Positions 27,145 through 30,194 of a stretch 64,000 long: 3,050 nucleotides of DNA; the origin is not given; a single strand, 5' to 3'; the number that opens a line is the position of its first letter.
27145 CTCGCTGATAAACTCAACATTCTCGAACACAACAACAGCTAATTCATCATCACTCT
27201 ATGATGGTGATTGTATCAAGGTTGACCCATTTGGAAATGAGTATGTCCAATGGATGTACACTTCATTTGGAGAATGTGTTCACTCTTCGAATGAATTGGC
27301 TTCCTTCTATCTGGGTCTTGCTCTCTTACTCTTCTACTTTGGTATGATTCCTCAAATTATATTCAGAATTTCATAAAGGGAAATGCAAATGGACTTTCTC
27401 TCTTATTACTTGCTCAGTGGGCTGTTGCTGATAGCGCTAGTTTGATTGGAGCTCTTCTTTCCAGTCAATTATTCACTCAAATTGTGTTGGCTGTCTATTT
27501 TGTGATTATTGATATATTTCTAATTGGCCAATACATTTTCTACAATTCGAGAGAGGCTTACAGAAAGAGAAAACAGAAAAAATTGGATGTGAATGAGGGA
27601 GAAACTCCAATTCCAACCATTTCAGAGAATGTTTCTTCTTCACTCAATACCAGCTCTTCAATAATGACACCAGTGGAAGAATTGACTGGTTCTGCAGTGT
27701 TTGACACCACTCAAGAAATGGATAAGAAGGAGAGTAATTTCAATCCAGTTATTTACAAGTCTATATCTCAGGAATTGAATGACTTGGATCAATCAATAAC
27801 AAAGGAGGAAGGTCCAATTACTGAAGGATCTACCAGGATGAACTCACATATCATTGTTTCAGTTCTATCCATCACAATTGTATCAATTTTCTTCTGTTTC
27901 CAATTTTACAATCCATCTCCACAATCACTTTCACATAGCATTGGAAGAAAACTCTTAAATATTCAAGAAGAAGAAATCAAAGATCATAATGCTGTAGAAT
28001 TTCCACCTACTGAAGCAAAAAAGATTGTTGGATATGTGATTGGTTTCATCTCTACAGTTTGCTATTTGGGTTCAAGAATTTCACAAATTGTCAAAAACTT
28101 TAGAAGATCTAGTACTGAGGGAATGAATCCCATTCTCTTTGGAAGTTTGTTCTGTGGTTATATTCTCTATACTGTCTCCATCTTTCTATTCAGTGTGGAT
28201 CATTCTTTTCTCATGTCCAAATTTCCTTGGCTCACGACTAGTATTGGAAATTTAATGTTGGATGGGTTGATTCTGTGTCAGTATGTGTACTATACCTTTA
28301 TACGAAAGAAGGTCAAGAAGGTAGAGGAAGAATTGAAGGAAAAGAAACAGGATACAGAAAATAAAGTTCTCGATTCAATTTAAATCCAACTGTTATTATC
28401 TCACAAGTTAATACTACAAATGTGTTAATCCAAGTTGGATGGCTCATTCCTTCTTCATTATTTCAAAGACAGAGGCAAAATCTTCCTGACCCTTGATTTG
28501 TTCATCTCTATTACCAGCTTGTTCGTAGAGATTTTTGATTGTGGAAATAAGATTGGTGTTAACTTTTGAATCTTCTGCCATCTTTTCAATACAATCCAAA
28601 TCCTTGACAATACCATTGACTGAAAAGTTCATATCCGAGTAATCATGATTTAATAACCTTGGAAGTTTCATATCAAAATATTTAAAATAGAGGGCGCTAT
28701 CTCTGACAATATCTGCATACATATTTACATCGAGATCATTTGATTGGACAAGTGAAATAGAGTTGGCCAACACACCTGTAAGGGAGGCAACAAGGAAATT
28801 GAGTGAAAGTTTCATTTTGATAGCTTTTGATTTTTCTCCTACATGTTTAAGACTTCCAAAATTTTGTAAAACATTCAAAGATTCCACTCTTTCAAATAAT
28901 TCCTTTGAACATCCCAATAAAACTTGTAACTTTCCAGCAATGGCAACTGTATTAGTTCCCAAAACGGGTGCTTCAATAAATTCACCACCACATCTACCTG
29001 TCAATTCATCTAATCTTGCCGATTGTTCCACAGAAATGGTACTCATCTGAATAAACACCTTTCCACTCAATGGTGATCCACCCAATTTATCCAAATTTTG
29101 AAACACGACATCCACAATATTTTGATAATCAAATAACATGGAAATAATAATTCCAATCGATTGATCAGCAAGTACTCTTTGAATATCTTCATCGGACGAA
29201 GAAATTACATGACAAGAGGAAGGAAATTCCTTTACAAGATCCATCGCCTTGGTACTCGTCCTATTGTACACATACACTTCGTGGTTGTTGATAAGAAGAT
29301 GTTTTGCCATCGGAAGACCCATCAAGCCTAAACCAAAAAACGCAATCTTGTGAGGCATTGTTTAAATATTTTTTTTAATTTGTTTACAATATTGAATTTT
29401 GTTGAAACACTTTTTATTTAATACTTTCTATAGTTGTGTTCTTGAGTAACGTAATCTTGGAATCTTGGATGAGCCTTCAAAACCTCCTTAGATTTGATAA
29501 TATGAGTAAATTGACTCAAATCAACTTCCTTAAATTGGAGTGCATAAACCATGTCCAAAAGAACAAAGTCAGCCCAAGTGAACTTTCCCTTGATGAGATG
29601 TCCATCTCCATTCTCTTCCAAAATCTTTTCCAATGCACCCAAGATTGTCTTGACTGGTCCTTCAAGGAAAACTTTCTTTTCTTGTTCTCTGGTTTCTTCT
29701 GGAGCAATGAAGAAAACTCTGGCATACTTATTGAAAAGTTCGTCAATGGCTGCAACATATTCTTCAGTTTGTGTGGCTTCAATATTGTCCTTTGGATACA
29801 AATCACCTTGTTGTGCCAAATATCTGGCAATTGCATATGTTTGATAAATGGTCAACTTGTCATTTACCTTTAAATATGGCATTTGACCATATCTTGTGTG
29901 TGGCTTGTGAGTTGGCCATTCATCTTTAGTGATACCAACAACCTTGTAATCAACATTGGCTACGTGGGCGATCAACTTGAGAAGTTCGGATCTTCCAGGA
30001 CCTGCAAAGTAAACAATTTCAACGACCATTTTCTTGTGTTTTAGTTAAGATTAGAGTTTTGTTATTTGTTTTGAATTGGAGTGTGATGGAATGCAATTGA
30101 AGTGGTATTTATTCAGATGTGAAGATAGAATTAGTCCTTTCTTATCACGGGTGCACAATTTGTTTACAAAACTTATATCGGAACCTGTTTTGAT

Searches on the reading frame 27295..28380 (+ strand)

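Call 26: search_protein_families(library=pfam, max_evalue=0.001, proteins=[window:27295-28380:+])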
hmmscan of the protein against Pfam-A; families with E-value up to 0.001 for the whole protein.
window:27295-28380:+ (362 aa): 1 family
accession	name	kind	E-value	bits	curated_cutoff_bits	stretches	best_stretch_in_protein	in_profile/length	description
PF04193.19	PQ-loop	-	5e-16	58.7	22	2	246-302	2-58/61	PQ loop repeat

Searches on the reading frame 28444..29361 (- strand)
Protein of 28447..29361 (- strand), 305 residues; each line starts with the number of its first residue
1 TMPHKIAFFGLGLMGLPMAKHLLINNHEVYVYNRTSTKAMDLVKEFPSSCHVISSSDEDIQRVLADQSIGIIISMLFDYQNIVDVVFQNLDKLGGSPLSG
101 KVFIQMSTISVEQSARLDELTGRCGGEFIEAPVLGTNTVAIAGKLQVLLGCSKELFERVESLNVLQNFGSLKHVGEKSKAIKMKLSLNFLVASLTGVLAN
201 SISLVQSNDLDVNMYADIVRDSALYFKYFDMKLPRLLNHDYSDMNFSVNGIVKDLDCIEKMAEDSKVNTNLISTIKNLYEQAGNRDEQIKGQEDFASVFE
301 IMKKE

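Call 26: search_protein_families(library=pfam, max_evalue=0.001, proteins=[window:28447-29361:-])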
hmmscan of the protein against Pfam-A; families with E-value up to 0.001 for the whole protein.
window:28447-29361:- (305 aa): 3 families
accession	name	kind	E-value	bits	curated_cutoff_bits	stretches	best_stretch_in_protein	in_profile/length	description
PF03446.21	NAD_binding_2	-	2.2e-28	99.7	21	1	5-170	1-154/161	NAD binding domain of 6-phosphogluconate dehydrogenase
PF14833.11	NAD_binding_11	-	1.7e-09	38.4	30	1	182-299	5-119/122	NAD-binding of NADP-dependent 3-hydroxyisobutyrate dehydrogenase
PF01488.26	Shikimate_DH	-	1.6e-05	25.4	24.3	1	5-68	14-77/138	Shikimate / quinate 5-dehydrogenase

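Call 39: find_encoding_contigs(protein=window:28444-29358:-, flank=6000, max_places=4)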
Protein window:28444-29358:- (304 aa): 2 contigs read that carry it; 2 places shown.
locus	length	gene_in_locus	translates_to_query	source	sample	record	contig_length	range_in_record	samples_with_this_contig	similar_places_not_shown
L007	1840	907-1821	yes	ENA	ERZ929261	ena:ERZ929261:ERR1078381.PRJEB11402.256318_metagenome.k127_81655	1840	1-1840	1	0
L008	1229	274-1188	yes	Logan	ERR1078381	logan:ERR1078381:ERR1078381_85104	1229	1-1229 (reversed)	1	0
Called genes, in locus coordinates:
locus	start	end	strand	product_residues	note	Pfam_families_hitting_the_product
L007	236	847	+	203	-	PF02798:GST_N (weak), PF00043:GST_C (weak), PF14497:GST_C_3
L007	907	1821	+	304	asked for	PF01488:Shikimate_DH (faint), PF03446:NAD_binding_2, PF14833:NAD_binding_11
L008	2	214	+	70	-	?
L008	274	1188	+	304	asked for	PF01488:Shikimate_DH (faint), PF03446:NAD_binding_2, PF14833:NAD_binding_11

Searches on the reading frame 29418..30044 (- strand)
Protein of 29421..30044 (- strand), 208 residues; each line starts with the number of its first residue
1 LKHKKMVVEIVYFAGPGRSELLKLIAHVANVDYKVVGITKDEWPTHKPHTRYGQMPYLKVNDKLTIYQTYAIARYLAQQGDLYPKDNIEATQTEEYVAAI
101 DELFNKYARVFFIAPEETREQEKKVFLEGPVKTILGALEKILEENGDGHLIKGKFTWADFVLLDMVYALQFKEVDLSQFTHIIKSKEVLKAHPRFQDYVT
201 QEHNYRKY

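Call 26: search_protein_families(library=pfam, max_evalue=0.001, proteins=[window:29421-30044:-])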
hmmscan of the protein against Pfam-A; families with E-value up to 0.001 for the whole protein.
window:29421-30044:- (208 aa): 4 families
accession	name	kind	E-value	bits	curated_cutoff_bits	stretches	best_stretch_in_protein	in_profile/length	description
PF14497.11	GST_C_3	-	3.7e-16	59.6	21.6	1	102-200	2-102/104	Glutathione S-transferase, C-terminal domain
PF02798.26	GST_N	-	2.5e-07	31.4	20.9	1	11-78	4-76/76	Glutathione S-transferase, N-terminal domain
PF00043.30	GST_C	-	4.6e-06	27.2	20.7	1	106-182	7-82/93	Glutathione S-transferase, C-terminal domain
PF13409.12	GST_N_2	-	0.00096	20.2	25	0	24-78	10-69/70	Glutathione S-transferase, N-terminal domain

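Call 38: find_encoding_contigs(protein=window:29418-30029:-, flank=6000, max_places=4)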
Protein window:29418-30029:- (203 aa): 1 contig read that carries it; 1 place shown.
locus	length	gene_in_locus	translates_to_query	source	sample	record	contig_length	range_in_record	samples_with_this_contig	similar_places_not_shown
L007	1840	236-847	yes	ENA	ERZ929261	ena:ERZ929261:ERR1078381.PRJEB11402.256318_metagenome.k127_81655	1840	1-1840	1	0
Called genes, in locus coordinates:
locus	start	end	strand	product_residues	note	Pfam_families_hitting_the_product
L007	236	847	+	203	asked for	PF02798:GST_N (weak), PF00043:GST_C (weak), PF14497:GST_C_3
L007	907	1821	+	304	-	PF01488:Shikimate_DH (faint), PF03446:NAD_binding_2, PF14833:NAD_binding_11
